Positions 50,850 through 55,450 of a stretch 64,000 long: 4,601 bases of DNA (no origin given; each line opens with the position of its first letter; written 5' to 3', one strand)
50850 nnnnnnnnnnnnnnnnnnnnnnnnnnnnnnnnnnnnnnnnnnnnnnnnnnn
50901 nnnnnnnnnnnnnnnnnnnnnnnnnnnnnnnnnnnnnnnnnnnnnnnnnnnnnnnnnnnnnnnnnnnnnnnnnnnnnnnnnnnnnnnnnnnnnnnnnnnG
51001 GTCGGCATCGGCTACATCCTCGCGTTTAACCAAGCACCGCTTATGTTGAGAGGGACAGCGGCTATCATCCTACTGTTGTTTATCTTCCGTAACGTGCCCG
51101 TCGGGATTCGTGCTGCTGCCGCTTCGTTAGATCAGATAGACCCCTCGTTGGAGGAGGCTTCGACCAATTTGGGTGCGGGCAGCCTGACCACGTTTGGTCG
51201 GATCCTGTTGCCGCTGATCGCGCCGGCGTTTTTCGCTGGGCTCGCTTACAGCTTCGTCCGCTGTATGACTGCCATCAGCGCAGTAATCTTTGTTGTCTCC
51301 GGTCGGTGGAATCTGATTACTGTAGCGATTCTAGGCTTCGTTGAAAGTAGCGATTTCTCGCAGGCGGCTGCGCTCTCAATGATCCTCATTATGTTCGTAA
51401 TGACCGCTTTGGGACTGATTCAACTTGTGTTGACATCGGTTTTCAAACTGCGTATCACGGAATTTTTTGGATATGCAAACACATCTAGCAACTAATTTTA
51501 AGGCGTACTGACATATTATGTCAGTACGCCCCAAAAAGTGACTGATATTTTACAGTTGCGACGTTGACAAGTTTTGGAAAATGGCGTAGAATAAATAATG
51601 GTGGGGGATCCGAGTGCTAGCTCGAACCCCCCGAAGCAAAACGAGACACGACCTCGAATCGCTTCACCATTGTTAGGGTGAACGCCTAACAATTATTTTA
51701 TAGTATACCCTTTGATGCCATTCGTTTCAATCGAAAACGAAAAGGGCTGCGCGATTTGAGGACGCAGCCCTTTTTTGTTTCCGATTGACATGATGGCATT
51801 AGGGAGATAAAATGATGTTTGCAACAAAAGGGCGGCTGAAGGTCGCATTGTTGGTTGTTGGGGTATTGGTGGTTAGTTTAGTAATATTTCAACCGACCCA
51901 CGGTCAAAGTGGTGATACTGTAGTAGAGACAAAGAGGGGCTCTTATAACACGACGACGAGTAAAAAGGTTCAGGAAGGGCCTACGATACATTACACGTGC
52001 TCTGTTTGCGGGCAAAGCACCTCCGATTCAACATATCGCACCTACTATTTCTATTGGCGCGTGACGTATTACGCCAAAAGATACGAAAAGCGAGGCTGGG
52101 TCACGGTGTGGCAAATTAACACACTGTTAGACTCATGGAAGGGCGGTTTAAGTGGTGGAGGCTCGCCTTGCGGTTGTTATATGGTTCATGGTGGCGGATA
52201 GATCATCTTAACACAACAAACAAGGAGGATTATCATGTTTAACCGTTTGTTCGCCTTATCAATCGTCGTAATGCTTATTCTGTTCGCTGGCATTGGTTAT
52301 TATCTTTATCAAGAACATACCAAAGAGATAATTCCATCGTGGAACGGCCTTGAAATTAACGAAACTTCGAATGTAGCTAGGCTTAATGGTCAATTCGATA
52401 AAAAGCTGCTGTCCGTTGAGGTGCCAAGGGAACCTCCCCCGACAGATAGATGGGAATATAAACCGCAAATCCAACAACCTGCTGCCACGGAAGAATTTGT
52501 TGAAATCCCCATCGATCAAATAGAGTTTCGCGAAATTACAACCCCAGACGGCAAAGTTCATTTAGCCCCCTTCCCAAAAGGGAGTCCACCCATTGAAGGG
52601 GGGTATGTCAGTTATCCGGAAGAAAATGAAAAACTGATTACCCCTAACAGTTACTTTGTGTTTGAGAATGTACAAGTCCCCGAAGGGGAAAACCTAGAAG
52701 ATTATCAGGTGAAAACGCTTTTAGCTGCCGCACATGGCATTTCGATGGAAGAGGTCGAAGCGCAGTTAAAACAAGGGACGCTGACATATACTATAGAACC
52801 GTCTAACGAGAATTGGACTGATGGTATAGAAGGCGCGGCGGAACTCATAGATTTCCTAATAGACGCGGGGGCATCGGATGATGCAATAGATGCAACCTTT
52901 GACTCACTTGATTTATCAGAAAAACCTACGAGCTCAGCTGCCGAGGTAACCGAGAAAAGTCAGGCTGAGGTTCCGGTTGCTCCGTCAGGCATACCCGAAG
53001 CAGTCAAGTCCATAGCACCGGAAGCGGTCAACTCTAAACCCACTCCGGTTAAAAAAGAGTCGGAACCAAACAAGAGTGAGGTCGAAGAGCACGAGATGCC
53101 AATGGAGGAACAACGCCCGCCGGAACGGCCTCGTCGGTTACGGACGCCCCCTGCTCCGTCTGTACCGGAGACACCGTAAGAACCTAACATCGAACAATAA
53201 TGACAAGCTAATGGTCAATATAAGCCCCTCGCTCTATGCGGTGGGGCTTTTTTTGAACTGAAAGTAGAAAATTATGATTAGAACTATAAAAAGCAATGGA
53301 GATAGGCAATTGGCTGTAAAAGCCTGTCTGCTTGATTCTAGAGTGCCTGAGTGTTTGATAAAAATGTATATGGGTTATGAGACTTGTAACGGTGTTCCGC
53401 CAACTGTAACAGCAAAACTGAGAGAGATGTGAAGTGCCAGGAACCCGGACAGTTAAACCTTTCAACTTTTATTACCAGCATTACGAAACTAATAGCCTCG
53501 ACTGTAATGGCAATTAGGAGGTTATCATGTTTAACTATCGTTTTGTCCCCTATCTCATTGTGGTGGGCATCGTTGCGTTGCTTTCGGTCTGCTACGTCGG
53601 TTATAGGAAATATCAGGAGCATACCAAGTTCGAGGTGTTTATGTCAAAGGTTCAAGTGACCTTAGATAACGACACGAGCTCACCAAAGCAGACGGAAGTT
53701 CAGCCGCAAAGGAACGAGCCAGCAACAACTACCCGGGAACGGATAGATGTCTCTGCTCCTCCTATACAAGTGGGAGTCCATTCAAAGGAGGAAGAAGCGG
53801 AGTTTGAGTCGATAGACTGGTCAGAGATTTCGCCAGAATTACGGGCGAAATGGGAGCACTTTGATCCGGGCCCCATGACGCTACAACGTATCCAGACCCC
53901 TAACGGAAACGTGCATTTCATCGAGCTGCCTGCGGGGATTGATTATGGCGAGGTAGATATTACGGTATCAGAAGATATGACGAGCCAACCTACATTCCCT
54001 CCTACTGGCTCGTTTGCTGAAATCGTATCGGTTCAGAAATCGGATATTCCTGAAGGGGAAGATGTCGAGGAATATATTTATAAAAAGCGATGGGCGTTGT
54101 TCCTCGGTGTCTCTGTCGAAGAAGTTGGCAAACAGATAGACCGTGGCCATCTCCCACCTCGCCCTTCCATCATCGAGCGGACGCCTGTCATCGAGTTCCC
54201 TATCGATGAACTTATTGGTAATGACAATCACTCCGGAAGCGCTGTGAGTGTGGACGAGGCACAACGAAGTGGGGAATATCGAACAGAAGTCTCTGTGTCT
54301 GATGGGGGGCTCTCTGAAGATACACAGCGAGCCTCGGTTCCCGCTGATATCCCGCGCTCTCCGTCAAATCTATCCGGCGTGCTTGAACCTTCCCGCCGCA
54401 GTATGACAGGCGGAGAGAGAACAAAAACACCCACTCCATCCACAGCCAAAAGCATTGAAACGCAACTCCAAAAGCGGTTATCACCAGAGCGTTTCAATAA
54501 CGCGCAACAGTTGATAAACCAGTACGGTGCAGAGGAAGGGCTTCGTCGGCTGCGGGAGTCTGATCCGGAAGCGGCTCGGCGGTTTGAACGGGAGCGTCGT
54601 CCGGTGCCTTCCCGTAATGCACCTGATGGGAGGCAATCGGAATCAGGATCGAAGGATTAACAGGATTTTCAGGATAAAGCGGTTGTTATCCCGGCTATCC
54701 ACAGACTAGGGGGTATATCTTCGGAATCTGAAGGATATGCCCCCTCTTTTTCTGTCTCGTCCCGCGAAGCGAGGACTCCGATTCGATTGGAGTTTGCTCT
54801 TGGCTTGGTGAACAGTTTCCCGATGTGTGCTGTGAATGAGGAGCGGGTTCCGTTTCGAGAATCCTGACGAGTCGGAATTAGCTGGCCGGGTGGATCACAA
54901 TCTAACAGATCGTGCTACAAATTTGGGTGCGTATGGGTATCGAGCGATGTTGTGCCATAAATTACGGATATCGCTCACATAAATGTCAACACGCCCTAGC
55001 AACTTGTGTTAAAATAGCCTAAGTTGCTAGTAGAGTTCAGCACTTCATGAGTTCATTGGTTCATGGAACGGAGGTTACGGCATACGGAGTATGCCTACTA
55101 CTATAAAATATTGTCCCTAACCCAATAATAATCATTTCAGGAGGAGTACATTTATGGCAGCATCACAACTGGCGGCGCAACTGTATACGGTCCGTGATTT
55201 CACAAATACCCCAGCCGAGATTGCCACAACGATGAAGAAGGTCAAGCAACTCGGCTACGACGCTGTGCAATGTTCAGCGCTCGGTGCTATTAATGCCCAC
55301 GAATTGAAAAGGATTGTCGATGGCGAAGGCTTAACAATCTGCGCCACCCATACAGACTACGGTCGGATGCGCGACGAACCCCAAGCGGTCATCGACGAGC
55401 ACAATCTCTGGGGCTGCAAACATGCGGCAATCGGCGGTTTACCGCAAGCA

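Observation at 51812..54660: Small secreted Cys/aromatic-rich protein followed by two paralogous membrane-anchored proteins of unknown function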

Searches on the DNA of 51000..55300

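Call 7: search_rna_families(source=window, start=51000, end=55300, threshold=evalue, max_evalue=1)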
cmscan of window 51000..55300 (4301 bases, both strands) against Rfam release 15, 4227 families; matches with E-value up to 1: 0.
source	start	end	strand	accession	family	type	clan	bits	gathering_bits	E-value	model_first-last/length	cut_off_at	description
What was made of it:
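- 51598..51809 (+): Conserved ~212-nt structured 5' leader RNA. Its predicted elements are hairpins P1 51603-51631, P2 51633-51665 and P3 51669-51693; an intrinsic terminator with paired A and U tracts at 51734-51780, whose loop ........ is nearly invariant; and a long-range pairing of 51710-51721 with 51793-51804, which covers the Shine-Dalgarno GGGAG (anti-SD). There is no Rfam match at E<=1 (call 7).
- On Any Rfam family (for the leader RNA): cmscan of 51000-55300 at E<=1 returned 0 matches (call 7).
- Tried and rejected: Rfam on the locus: no match (call 7).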

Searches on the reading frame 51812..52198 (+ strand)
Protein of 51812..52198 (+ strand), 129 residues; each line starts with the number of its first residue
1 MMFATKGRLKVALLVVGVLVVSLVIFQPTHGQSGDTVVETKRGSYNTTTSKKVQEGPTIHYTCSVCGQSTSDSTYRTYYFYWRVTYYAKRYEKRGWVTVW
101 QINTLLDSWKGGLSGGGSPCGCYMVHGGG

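Call 3: search_protein_families(library=pfam, proteins=[window:51812-52198:+], max_evalue=1)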
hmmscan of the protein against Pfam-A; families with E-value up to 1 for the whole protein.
window:51812-52198:+ (129 aa): 0 families

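Call 6: search_protein_families(library=ncbifam, proteins=[window:51812-52198:+], max_evalue=1)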
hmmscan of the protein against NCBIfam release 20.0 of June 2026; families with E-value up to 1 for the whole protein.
window:51812-52198:+ (129 aa): 1 family
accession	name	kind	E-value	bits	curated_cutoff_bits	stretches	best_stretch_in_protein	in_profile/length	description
TIGR00467.1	lysS_arch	equivalog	0.53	8.7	147.55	1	39-88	171-219/515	lysine--tRNA ligase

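Call 14: find_homologous_proteins(query=window:51812-52198:+, max_evalue=0.01)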
Query window:51812-52198:+ (129 aa): 4 proteins with E <= 0.01 among 25 candidates.
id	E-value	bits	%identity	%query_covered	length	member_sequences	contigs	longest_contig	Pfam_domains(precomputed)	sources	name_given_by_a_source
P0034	1.5e-77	276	95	100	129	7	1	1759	-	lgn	-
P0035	2.4e-4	39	39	65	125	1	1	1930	-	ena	-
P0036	6.4e-4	38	44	54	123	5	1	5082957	-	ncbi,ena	-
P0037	1.7e-3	36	27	67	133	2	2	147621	-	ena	-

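Call 35: search_solved_structures(query=A4, max_evalue=10)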
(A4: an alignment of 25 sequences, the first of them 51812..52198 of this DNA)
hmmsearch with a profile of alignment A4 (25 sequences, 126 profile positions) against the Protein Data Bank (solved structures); distinct sequences matched with E-value up to 10: 5.
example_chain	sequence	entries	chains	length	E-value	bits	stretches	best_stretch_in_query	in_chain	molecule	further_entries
2vtu_J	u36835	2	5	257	0.13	16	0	52-87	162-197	MS2 COAT PROTEIN | COAT PROTEIN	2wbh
3ir9_A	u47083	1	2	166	0.51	14.2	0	57-86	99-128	Peptide chain release factor subunit 1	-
8pjs_A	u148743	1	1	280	1.2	13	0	12-44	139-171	SAKeCEref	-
4c2m_I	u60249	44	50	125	1.4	12.8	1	43-76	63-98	DNA-DIRECTED RNA POLYMERASE I SUBUNIT RPA12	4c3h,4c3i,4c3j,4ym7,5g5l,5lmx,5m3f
7aoc_I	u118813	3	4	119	5.1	10.9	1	31-73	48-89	DNA-directed RNA polymerase I subunit RPA12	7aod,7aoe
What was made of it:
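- On Zinc-ribbon proteins: The PDB profile hits to RPA12 have E=1.4-5.1 (call 35).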

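Call 46: predict_structure(alignment_id=A5)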
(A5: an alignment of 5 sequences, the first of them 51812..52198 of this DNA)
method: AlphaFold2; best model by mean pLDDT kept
length: 129 residues; sequences in the alignment: 5
mean_pLDDT: 71.7   pTM: 0.39
mean pLDDT of the five models: 71.7, 71.5, 70.5, 69.7, 50.4
residues with pLDDT >= 90: 0; 70-90: 87; 50-70: 28; < 50: 14
segments of 3 or more residues with pLDDT < 50: 1-3, 26-32, 126-129
pLDDT, mean of each block of 10 residues (from residue 1): 54 73 55 66 83 82 74 81 86 83 82 65 47
secondary structure, 60 per line:
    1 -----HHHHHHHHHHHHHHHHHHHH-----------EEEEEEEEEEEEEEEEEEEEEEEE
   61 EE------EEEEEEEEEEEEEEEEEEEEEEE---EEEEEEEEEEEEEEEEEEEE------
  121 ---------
elements in order: H6-25 E37-62 E69-91 E95-114
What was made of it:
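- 51812..52201 (+): S: a small exported protein (probable start 51815). It has an N-terminal Sec-type signal (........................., probable cleavage near THG|Q). The mature part of about 98 aa is predicted as a meander of three long beta strands, with CxxC at the first turn and CGC near the C-terminus. The AF2 model has pLDDT 72 with strands 37-62, 69-91 and 95-114 (call 46).
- On Zinc-ribbon proteins: The model puts CxxC at the strand 1-2 turn (call 46).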

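Call 49: search_protein_families(library=padloc, proteins=[window:51812-52198:+], max_evalue=1)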
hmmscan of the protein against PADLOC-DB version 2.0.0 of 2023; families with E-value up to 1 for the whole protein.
window:51812-52198:+ (129 aa): 0 families

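Call 50: search_protein_families(library=phrogs, proteins=[window:51812-52198:+], max_evalue=1)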
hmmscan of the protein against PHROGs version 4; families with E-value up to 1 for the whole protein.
window:51812-52198:+ (129 aa): 3 families
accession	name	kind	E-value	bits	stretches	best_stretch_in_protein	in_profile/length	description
phrog_38373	-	unknown function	0.063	14.2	1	62-94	3-36/49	-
phrog_33758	-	unknown function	0.25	12.1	0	13-37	4-31/173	-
phrog_19847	-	DNA, RNA and nucleotide metabolism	0.39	10.9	1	59-104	26-73/346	DNA primase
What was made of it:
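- Checked: No family is recognised in Pfam, NCBIfam, PADLOC or PHROGs (calls 3, 6, 49, 50).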

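Call 85: search_protein_families(library=pfam, alignment_id=A4, max_evalue=0.5)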
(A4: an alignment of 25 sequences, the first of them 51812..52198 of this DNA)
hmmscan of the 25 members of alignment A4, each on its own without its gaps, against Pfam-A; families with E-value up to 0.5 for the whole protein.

A. member 1, window:51812-52198:+ (129 aa): 0 families

B. families by the number of members that match (of 25 scanned): 13 families
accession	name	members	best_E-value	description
PF19721.4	DUF6215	2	0.016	Family of unknown function (DUF6215)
PF01456.22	Mucin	1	0.0032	Mucin-like glycoprotein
PF06174.16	DUF987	1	0.0054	Protein of unknown function (DUF987)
PF11162.13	DUF2946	1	0.009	Protein of unknown function (DUF2946)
PF07350.19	Gig2-like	1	0.02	Gig2-like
PF04932.20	Wzy_C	1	0.04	O-Antigen ligase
PF17582.7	UL20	1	0.089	Cytomegalovirus UL20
PF14354.12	Lar_restr_allev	1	0.098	Restriction alleviation protein Lar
PF09534.15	Trp_oprn_chp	1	0.12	Tryptophan-associated transmembrane protein (Trp_oprn_chp)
PF13078.11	DUF3942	1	0.2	Protein of unknown function (DUF3942)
PF25213.1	HVO_A0261_N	1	0.21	HVO_A0261 N-terminal domain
PF00002.29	7tm_2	1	0.21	7 transmembrane receptor (Secretin family)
PF20506.3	DUF6732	1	0.25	Family of unknown function (DUF6732)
